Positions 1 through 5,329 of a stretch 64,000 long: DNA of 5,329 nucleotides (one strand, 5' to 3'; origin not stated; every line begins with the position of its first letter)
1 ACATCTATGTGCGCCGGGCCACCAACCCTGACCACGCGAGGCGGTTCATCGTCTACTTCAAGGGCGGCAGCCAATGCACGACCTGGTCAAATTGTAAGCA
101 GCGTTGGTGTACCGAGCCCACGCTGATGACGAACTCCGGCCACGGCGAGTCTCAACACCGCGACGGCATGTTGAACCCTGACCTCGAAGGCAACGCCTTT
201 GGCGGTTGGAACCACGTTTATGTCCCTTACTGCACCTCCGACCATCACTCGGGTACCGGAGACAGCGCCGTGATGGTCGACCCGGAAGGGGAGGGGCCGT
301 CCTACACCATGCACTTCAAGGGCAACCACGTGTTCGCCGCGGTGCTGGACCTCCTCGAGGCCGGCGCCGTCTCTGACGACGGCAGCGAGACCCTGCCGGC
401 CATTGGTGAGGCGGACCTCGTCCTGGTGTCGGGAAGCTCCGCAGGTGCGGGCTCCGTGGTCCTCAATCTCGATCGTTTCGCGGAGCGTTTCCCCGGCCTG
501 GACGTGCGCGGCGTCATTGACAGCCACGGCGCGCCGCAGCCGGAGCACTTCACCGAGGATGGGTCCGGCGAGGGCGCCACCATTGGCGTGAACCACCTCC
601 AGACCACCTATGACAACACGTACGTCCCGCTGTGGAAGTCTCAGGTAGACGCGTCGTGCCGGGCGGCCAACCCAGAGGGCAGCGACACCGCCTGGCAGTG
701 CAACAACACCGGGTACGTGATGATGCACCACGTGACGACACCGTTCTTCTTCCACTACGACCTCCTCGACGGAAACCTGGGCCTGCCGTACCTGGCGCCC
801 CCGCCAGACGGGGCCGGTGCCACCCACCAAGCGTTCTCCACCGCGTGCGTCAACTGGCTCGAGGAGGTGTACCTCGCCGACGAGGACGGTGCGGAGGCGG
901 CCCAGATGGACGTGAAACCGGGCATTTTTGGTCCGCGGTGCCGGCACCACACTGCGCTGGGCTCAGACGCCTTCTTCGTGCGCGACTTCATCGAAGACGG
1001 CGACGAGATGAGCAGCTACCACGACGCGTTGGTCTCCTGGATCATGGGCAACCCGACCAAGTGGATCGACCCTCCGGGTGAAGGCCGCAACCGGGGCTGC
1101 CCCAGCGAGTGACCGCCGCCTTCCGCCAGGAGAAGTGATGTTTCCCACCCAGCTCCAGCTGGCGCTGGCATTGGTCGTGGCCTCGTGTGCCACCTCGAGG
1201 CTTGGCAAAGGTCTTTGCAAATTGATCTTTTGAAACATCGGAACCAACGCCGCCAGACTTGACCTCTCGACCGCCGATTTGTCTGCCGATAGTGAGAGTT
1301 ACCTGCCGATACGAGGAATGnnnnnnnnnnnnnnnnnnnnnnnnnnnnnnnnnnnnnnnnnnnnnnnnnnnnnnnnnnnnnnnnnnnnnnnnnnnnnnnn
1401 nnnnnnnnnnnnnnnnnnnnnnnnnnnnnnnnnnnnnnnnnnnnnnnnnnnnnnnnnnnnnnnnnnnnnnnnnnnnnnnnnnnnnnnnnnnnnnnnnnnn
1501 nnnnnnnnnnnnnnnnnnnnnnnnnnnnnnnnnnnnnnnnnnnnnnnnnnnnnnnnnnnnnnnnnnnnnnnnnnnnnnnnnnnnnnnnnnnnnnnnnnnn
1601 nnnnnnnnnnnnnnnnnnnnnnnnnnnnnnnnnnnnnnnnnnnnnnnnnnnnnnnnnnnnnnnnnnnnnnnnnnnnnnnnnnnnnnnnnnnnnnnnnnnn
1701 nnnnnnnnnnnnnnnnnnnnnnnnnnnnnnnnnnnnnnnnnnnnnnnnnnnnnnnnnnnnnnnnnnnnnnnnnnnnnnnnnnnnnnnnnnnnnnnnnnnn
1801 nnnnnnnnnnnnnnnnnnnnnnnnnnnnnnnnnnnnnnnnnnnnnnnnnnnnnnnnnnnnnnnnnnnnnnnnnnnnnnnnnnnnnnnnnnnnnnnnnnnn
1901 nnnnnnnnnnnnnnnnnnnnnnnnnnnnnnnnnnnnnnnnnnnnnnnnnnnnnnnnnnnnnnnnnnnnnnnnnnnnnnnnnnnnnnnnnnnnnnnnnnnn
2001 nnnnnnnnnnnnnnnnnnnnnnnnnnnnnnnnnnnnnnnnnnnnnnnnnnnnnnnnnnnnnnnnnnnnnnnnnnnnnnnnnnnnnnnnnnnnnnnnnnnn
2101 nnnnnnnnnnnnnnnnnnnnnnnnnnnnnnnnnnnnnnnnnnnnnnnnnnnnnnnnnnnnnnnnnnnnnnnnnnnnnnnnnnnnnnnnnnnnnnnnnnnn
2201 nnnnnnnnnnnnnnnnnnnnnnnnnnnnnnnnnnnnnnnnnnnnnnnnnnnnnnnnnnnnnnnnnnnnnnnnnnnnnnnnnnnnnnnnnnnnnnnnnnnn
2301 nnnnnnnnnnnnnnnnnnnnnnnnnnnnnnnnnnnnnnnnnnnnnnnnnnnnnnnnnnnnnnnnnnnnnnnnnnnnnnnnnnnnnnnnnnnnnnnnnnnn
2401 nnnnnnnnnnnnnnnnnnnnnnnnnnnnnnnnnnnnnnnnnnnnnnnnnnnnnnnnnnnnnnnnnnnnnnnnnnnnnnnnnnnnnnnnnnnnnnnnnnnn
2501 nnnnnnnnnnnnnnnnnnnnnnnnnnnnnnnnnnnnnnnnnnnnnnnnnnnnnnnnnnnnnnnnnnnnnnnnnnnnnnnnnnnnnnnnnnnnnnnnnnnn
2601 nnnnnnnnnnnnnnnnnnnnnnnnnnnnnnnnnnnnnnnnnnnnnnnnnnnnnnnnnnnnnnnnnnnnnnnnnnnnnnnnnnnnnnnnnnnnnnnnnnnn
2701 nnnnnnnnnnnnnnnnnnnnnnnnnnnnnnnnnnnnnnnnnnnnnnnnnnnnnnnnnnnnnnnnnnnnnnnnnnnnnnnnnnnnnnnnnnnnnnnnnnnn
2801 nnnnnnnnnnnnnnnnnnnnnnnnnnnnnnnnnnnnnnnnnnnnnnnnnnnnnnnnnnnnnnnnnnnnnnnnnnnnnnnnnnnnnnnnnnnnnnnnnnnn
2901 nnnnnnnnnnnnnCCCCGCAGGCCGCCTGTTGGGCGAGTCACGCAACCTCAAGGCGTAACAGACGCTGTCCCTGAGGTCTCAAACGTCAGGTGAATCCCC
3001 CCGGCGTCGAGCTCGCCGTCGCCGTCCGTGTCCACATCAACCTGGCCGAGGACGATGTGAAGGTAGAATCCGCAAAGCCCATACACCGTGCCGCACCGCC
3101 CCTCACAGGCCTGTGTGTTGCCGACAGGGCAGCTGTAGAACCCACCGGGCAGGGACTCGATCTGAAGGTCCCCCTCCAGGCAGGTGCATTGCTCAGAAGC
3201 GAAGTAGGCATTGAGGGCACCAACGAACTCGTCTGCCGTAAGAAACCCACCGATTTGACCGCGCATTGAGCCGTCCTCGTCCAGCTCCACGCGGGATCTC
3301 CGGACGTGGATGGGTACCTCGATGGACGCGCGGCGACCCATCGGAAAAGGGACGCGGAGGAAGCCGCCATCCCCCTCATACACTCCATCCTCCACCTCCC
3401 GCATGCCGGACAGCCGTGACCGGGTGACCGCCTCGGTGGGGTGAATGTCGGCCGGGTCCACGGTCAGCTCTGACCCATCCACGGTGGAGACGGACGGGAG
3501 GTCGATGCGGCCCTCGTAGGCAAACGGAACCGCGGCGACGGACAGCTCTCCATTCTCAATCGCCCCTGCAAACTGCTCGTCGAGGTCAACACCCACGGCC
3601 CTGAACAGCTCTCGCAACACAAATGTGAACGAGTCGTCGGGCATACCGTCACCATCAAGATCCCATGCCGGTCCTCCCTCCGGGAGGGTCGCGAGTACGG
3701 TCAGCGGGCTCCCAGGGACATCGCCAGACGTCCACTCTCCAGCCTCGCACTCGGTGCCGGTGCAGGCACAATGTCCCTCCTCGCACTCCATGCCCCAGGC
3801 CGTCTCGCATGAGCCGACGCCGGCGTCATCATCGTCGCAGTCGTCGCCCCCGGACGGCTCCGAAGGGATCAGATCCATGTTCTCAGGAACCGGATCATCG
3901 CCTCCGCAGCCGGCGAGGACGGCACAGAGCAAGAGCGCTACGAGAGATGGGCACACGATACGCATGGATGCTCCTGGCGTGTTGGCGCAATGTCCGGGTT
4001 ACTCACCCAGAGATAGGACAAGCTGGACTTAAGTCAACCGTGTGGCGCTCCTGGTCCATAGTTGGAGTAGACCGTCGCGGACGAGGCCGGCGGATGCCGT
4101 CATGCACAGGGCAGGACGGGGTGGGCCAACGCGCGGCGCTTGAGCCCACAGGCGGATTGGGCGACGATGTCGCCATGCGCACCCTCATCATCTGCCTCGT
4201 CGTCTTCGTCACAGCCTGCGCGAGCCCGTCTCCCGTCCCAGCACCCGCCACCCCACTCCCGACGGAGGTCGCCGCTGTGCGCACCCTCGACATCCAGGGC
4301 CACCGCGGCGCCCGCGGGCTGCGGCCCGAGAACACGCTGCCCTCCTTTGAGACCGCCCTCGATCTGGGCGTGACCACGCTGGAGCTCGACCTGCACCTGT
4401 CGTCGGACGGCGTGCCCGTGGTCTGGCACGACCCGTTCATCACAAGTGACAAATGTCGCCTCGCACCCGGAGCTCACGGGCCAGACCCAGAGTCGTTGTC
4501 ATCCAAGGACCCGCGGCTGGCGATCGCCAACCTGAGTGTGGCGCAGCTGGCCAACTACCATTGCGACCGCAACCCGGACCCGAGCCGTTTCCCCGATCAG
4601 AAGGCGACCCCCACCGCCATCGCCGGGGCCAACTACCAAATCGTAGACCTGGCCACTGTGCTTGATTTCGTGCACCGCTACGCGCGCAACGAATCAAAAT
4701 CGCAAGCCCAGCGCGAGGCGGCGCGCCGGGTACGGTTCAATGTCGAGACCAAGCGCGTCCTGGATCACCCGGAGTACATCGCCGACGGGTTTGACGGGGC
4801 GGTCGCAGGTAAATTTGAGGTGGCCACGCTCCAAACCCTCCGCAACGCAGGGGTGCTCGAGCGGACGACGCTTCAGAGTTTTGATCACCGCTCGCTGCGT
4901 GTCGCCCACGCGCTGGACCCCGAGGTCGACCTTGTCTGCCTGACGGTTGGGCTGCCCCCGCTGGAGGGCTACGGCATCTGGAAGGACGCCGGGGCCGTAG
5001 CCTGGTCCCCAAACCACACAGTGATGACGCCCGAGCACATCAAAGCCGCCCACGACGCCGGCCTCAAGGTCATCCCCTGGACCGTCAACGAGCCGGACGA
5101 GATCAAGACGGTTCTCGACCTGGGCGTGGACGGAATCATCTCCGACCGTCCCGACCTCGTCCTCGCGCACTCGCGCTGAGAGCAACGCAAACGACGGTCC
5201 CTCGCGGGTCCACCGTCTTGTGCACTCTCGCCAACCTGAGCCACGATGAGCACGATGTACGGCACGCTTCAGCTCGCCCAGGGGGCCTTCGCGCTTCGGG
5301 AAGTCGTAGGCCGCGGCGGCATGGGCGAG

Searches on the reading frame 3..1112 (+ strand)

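Call 32: search_protein_families(library=pfam, proteins=[window:3-1112:+], max_evalue=0.001)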
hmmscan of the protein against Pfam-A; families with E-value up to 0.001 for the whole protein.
window:3-1112:+ (369 aa): 1 family
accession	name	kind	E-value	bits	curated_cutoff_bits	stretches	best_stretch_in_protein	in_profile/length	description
PF03283.19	PAE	-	4.2e-23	82.4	26.6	1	11-348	41-350/355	Pectinacetylesterase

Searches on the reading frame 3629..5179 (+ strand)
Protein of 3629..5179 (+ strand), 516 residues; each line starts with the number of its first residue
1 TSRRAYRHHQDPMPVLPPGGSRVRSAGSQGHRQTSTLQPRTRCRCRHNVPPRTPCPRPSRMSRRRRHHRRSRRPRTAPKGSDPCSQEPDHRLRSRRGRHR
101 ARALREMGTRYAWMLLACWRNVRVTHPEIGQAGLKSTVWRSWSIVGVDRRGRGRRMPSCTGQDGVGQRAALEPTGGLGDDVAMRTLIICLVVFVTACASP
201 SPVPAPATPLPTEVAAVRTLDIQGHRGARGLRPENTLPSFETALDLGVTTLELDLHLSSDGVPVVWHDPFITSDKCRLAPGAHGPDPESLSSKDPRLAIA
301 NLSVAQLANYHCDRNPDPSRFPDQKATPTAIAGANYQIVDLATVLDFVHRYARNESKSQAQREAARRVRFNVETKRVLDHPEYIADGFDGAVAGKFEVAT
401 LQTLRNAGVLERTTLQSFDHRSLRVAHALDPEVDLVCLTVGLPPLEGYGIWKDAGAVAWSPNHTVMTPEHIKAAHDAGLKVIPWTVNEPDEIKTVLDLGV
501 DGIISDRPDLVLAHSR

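Call 32: search_protein_families(library=pfam, proteins=[window:3629-5179:+], max_evalue=0.001)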
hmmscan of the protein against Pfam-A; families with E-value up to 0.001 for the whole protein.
window:3629-5179:+ (516 aa): 2 families
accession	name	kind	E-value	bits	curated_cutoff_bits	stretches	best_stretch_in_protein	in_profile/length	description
PF03009.23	GDPD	-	5.7e-36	125.3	23.6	1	225-510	1-244/244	Glycerophosphoryl diester phosphodiesterase family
PF13653.12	GDPD_2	-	1.8e-06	28.7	27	1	484-509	5-30/30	Glycerophosphoryl diester phosphodiesterase family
